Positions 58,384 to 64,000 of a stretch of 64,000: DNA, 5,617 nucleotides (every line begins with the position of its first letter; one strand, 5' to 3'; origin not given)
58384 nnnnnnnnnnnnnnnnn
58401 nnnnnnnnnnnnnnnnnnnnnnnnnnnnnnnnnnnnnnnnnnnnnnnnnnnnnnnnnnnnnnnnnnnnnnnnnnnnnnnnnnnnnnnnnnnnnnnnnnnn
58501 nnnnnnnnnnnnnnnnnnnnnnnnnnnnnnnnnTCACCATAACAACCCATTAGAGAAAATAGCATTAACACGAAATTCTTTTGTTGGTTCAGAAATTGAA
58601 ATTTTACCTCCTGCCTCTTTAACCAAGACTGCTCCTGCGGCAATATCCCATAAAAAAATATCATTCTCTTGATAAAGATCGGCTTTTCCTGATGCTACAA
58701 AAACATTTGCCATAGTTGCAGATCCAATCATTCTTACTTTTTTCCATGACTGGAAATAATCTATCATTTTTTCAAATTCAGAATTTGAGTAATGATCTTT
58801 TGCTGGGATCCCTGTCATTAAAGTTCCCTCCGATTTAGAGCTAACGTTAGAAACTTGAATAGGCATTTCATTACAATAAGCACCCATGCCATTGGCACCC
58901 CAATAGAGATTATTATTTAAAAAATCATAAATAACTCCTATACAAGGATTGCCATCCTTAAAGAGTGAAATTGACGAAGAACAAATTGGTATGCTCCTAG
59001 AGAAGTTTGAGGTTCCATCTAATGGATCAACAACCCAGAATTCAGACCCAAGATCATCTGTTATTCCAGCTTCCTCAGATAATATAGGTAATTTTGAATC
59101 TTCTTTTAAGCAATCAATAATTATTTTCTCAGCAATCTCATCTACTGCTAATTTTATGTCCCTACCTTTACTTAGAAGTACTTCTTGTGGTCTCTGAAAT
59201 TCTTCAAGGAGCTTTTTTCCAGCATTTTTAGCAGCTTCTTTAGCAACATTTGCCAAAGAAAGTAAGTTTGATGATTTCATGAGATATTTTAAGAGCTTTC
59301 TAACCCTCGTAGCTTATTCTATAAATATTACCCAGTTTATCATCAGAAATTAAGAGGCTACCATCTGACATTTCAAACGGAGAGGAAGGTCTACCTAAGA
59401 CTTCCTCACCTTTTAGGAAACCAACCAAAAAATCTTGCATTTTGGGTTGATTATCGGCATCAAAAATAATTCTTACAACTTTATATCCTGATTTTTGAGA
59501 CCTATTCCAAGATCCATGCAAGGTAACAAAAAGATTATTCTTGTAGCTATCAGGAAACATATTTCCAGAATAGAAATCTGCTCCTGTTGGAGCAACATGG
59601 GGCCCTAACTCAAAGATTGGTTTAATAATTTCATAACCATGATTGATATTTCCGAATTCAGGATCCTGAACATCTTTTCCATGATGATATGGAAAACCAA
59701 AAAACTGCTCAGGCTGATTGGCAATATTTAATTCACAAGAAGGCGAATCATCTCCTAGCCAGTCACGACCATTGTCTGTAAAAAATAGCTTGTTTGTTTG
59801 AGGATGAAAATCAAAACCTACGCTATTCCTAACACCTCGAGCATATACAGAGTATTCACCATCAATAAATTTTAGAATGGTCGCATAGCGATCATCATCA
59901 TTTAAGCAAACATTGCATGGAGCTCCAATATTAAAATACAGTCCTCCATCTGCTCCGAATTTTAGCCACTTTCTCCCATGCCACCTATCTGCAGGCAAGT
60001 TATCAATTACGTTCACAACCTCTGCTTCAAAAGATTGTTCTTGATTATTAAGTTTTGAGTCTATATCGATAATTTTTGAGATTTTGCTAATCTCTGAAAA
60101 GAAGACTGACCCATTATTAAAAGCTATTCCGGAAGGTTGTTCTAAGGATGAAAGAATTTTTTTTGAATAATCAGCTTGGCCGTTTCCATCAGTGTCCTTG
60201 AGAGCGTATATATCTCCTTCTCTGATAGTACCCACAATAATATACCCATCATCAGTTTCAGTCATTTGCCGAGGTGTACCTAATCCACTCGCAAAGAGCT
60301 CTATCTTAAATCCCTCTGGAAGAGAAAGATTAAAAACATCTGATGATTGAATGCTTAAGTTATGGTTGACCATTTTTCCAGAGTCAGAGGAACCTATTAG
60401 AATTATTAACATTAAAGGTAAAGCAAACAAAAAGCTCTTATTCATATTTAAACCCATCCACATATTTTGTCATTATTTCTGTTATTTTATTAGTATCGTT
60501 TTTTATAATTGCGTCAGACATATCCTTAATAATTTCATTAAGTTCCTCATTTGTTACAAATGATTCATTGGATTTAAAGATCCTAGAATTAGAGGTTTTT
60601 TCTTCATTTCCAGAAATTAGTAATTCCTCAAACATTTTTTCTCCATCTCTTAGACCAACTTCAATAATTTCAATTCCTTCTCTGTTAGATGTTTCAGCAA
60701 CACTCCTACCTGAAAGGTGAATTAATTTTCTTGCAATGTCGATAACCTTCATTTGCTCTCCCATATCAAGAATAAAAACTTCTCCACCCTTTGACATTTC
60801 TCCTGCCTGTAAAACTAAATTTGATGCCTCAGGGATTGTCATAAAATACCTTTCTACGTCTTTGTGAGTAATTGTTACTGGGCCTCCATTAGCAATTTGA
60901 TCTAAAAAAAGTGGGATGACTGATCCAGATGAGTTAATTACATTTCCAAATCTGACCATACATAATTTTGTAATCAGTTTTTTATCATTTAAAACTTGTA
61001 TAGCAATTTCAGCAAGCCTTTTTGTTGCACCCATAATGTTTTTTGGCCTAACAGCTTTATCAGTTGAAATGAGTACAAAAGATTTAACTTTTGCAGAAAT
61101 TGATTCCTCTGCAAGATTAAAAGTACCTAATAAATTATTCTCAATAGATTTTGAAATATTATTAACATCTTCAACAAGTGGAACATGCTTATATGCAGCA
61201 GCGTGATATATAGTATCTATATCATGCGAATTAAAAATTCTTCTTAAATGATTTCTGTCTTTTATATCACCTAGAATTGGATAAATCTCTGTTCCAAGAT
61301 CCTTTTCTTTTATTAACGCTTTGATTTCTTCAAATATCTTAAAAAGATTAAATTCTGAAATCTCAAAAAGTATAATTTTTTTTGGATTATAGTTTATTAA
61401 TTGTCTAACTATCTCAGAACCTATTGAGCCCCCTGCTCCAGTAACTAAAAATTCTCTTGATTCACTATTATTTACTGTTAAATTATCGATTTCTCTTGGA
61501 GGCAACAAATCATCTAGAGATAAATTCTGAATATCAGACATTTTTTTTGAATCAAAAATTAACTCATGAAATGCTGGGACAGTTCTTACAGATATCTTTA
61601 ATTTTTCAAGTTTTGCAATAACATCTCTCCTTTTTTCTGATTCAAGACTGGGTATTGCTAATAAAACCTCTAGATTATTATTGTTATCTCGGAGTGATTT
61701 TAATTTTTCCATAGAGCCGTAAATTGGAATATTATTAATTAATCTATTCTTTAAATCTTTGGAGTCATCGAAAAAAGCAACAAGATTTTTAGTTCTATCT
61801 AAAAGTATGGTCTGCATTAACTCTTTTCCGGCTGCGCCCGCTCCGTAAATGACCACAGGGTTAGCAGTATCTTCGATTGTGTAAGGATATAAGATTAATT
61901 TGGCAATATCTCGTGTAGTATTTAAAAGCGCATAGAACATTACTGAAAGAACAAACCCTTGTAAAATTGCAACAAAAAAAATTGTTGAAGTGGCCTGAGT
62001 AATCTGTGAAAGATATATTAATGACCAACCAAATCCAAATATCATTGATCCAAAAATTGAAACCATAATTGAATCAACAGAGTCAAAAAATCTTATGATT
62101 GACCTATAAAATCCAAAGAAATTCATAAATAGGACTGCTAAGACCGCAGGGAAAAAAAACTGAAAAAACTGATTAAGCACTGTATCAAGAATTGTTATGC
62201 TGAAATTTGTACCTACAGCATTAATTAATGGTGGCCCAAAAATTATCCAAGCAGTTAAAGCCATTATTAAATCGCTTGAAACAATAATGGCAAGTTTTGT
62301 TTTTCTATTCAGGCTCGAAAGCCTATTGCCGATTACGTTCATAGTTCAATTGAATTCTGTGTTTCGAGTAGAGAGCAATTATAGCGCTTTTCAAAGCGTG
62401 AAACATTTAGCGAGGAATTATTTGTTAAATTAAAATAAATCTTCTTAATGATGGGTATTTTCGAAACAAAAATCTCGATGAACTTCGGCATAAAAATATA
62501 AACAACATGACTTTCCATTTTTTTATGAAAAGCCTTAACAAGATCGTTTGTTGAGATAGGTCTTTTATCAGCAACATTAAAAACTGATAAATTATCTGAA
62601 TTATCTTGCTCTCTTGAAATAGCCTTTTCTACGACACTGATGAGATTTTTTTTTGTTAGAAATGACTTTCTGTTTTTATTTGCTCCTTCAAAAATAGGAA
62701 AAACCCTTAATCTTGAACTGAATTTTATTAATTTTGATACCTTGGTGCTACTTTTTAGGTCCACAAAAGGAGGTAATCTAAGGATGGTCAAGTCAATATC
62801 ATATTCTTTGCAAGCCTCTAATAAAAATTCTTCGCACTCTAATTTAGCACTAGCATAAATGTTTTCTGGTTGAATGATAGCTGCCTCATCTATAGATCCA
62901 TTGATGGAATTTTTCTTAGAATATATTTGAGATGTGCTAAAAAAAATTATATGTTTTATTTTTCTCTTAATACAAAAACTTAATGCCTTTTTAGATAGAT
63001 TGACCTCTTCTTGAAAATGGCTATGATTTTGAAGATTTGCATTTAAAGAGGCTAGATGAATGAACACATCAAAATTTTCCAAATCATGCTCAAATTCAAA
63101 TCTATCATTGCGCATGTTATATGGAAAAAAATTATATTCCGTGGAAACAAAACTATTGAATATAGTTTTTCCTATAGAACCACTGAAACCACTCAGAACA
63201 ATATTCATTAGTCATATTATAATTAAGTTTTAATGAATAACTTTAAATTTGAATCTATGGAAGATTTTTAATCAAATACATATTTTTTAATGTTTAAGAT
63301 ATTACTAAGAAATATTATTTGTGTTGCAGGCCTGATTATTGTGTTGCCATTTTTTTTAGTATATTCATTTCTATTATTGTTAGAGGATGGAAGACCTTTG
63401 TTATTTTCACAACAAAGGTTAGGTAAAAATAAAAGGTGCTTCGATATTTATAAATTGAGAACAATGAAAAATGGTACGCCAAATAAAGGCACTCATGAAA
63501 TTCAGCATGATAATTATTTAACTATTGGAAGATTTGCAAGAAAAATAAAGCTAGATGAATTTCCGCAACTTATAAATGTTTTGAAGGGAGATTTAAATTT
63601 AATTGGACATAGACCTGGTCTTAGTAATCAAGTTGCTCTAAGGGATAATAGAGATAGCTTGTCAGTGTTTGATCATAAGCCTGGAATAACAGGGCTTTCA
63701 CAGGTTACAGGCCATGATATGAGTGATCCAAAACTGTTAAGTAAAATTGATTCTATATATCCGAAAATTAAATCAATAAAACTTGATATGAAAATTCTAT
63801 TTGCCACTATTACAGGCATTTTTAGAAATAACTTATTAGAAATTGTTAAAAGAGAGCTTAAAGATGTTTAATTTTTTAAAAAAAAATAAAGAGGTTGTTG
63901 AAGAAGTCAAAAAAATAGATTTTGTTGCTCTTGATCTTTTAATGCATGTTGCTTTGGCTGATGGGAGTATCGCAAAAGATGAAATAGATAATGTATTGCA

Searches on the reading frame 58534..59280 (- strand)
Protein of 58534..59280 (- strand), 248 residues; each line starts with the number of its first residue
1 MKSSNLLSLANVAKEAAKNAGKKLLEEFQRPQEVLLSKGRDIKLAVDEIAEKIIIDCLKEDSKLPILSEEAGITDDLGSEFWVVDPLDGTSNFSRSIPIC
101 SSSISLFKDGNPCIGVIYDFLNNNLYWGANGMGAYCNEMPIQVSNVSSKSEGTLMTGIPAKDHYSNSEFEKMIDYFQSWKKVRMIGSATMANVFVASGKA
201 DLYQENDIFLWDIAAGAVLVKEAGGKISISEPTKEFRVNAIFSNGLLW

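Call 36: search_protein_families(library=pfam, proteins=[window:58534-59280:-], max_evalue=0.01)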
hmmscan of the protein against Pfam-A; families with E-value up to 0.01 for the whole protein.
window:58534-59280:- (248 aa): 1 family
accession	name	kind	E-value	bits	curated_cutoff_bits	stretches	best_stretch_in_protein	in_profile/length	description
PF00459.30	Inositol_P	-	2.6e-49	168.6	27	1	8-228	4-236/271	Inositol monophosphatase family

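Call 71: search_protein_families(library=ncbifam, proteins=[window:58534-59280:-], max_evalue=1e-8)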
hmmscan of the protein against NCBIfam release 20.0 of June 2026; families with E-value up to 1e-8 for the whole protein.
window:58534-59280:- (248 aa): 6 families
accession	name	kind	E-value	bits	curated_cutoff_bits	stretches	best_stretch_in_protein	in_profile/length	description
NF009321.0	PRK12676.1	equivalog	5.4e-41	140.4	264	1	5-229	6-228/264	bifunctional fructose-bisphosphatase/inositol-phosphate phosphatase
TIGR02067.1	his_9_HisN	equivalog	5.4e-34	117.8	275.15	1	11-228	3-222/252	histidinol-phosphatase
NF008027.1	PRK10757.1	equivalog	5.3e-32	110.8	332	1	9-228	4-228/267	inositol-1-monophosphatase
TIGR01331.1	bisphos_cysQ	equivalog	3.8e-31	108.6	228.8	1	14-230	6-227/250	3'(2'),5'-bisphosphate nucleotidase CysQ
NF010678.0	PRK14076.1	equivalog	7.2e-21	74.7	493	1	46-228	45-249/570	bifunctional NADP phosphatase/NAD kinase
NF008182.0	PRK10931.1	equivalog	2.6e-19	69.3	379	1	15-227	7-220/246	3'(2'),5'-bisphosphate nucleotidase CysQ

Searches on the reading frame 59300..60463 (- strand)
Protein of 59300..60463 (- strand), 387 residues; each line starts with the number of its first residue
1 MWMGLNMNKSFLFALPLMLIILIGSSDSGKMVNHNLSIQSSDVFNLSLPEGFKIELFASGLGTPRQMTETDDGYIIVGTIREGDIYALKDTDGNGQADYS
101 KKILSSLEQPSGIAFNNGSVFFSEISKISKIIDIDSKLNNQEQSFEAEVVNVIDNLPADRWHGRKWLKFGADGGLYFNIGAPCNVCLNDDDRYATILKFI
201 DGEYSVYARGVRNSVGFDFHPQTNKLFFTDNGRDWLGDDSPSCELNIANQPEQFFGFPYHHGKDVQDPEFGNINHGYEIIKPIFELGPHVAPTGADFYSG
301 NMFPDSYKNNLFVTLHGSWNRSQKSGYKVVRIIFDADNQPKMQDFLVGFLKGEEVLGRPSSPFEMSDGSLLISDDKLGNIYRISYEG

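Call 36: search_protein_families(library=pfam, proteins=[window:59300-60463:-], max_evalue=0.01)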
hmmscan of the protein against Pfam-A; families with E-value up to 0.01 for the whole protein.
window:59300-60463:- (387 aa): 2 families
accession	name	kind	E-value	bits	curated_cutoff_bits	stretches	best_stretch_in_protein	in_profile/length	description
PF07995.17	GSDH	-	3.8e-12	46.6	25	1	202-314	171-276/332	Glucose / Sorbosone dehydrogenase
PF23500.1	DUF7133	-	4.4e-11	43.2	27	2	82-314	58-290/385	Domain of unknown function (DUF7133)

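Call 71: search_protein_families(library=ncbifam, proteins=[window:59300-60463:-], max_evalue=1e-8)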
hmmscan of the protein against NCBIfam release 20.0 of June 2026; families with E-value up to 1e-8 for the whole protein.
window:59300-60463:- (387 aa): 1 family
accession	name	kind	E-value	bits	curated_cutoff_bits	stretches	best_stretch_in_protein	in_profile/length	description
TIGR02604.1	Piru_Ver_Nterm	subfamily_domain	7e-12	45.4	122.2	1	83-374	46-338/367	PVC-type heme-binding CxxCH protein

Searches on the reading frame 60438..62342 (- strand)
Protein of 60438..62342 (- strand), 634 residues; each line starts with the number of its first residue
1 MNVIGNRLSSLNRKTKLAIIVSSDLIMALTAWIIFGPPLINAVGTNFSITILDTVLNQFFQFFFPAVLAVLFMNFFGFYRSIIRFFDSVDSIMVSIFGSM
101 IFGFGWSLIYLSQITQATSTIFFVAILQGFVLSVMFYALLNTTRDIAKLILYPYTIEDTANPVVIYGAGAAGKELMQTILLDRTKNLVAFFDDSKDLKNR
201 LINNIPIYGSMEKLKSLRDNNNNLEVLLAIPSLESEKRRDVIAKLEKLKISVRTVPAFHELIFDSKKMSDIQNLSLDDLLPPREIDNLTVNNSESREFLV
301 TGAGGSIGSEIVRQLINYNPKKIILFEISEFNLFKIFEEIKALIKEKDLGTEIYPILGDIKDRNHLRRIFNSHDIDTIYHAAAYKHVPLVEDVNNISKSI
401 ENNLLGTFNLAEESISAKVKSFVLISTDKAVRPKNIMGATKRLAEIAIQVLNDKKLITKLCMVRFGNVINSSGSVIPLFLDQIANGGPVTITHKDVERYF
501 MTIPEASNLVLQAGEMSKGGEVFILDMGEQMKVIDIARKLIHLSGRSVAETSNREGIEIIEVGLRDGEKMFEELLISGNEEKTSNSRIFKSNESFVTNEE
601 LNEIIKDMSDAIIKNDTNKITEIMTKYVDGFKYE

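Call 36: search_protein_families(library=pfam, proteins=[window:60438-62342:-], max_evalue=0.01)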
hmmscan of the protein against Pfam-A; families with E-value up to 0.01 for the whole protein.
window:60438-62342:- (634 aa): 10 families
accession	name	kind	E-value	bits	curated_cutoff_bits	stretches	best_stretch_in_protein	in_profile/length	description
PF02719.21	Polysacc_synt_2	-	9.5e-112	373.4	20.2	1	299-589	2-289/293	Polysaccharide biosynthesis protein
PF01370.27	Epimerase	-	2.3e-17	63.7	20.9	1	299-516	2-227/240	NAD dependent epimerase/dehydratase family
PF16363.11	GDP_Man_Dehyd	-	9.9e-15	55.2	27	1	299-428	1-130/332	GDP-mannose 4,6 dehydratase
PF04321.23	RmlD_sub_bind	-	1.4e-10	41.1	27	1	298-460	3-148/287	RmlD substrate binding domain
PF01073.25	3Beta_HSD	-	9.6e-10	38.4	22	1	299-433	1-122/280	3-beta hydroxysteroid dehydrogenase/isomerase family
PF13727.12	CoA_binding_3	-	4.9e-08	33.6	25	1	75-256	2-175/175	CoA-binding domain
PF00106.31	adh_short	-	2.9e-07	30.6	26.6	1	299-415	4-120/195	short chain dehydrogenase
PF08659.16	KR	-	1.2e-06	29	22.6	1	298-426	3-135/180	KR domain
PF07993.18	NAD_binding_4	-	3.9e-06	26.7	20.1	1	300-434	1-143/258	Male sterility protein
PF17836.7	PglD_N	-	4.2e-06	27.7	23.4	1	163-231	2-66/78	PglD N-terminal domain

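Call 71: search_protein_families(library=ncbifam, proteins=[window:60438-62342:-], max_evalue=1e-8)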
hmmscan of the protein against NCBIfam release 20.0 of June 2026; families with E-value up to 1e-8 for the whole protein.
window:60438-62342:- (634 aa): 10 families
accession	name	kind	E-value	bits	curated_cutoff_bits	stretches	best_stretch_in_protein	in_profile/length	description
TIGR03589.1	PseB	equivalog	2.3e-49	168.1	407.75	1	295-585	4-272/324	UDP-N-acetylglucosamine 4,6-dehydratase (inverting)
TIGR04130.1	FnlA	equivalog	5.8e-40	137.2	730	1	297-576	6-266/337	UDP-N-acetylglucosamine 4,6-dehydratase/5-epimerase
TIGR01179.1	galE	equivalog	1.9e-16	59.8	262.3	1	298-439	2-147/332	UDP-glucose 4-epimerase GalE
TIGR03023.1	WcaJ_sugtrans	equivalog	1.4e-15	57.6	410.75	1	52-275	25-246/453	undecaprenyl-phosphate glucose phosphotransferase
TIGR03025.1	EPS_sugtrans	subfamily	2e-15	57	295.55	1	24-275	3-241/445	exopolysaccharide biosynthesis polyprenyl glycosylphosphotransferase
TIGR01181.1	dTDP_gluc_dehyt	equivalog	4e-13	49.2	365.1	1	298-429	2-127/321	dTDP-glucose 4,6-dehydratase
NF007956.0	PRK10675.1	subfamily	6.3e-12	45.3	394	1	298-427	3-124/338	UDP-glucose 4-epimerase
TIGR03570.1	NeuD_NnaD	subfamily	2.4e-11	43.6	160.8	1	163-255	2-89/202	NeuD/PglB/VioB family sugar acetyltransferase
TIGR04180.1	EDH_00030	hypoth_equivalog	6.4e-11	41.9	475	1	299-428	2-122/297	NAD-dependent 4,6-dehydratase LegB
TIGR03022.1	WbaP_sugtrans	subfamily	3.9e-09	36.3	403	1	43-269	23-234/456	undecaprenyl-phosphate galactose phosphotransferase WbaP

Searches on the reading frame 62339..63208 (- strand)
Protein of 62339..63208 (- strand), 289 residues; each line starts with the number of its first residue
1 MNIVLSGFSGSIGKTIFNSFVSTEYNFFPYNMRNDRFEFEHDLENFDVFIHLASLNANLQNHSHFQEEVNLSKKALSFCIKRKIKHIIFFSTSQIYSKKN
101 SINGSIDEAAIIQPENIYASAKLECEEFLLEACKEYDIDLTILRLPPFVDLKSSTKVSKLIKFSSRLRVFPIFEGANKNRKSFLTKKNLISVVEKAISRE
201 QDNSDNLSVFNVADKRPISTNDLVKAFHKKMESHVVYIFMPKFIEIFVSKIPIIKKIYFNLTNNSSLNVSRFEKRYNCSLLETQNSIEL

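Call 36: search_protein_families(library=pfam, proteins=[window:62339-63208:-], max_evalue=0.01)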
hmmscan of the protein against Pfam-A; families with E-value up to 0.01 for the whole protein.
window:62339-63208:- (289 aa): 5 families
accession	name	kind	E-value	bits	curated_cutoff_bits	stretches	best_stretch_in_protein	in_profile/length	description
PF01370.27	Epimerase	-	1e-12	48.4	20.9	1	38-147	58-171/240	NAD dependent epimerase/dehydratase family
PF01073.25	3Beta_HSD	-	1.1e-05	25.1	22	1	39-134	60-162/280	3-beta hydroxysteroid dehydrogenase/isomerase family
PF07993.18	NAD_binding_4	-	1.8e-05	24.4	20.1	1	39-160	82-218/258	Male sterility protein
PF04321.23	RmlD_sub_bind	-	0.00011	21.8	27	1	1-137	1-144/287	RmlD substrate binding domain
PF16363.11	GDP_Man_Dehyd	-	0.00083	19.3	27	1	83-145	120-180/332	GDP-mannose 4,6 dehydratase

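Call 71: search_protein_families(library=ncbifam, proteins=[window:62339-63208:-], max_evalue=1e-8)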
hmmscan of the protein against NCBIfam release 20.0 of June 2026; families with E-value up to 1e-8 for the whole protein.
window:62339-63208:- (289 aa): 1 family
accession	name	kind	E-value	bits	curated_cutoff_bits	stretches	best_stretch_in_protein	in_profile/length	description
TIGR01179.1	galE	equivalog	8.8e-09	34.6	262.3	0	44-144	69-172/332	UDP-glucose 4-epimerase GalE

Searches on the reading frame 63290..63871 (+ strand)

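Call 36: search_protein_families(library=pfam, proteins=[window:63290-63871:+], max_evalue=0.01)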
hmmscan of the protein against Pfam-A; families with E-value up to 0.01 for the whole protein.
window:63290-63871:+ (193 aa): 1 family
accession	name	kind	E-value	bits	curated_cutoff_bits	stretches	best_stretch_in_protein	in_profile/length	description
PF02397.22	Bac_transf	-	1.1e-42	146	27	1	9-178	7-178/179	Bacterial sugar transferase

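Call 71: search_protein_families(library=ncbifam, proteins=[window:63290-63871:+], max_evalue=1e-8)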
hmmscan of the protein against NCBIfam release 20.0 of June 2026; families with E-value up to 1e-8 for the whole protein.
window:63290-63871:+ (193 aa): 10 families
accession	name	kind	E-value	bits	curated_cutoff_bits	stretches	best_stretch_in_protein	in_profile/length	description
TIGR03025.1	EPS_sugtrans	subfamily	1e-41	143.6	295.55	1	5-180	260-441/445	exopolysaccharide biosynthesis polyprenyl glycosylphosphotransferase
TIGR03023.1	WcaJ_sugtrans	equivalog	3.9e-35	122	410.75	1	9-180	269-449/453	undecaprenyl-phosphate glucose phosphotransferase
TIGR03022.1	WbaP_sugtrans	subfamily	2.3e-32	112.8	403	2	78-179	351-451/456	undecaprenyl-phosphate galactose phosphotransferase WbaP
NF052601.1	undeca_RfbP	equivalog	2.9e-28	98.8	330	1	71-176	129-234/244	undecaprenyl-phosphate galactose phosphotransferase family protein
TIGR03013.1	EpsB_2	subfamily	3e-28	99.1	393.35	1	9-175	261-434/443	TIGR03013 family XrtA/PEP-CTERM system glycosyltransferase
NF011751.0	PRK15204.1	equivalog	3.2e-24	85.4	907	1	77-179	370-471/476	undecaprenyl-phosphate galactose phosphotransferase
NF007518.0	PRK10124.1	equivalog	1.8e-20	73.1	684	1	10-178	279-458/464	undecaprenyl-phosphate glucose phosphotransferase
NF041877.1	EPS_EpsZ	equivalog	5.5e-20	71.4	800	1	5-175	268-450/459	exopolysaccharide biosynthesis polyisoprenyl-phosphate hexose-1-phosphate transferase EpsZ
NF050817.1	PolSacchBiosHfsE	equivalog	1.5e-18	66.8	750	1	9-175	278-457/467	polysaccharide biosynthesis protein HfsE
NF045514.1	glycotran_HepC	equivalog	1.4e-16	60.5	140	1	5-109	119-211/220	heterocyst development glycosyltransferase HepC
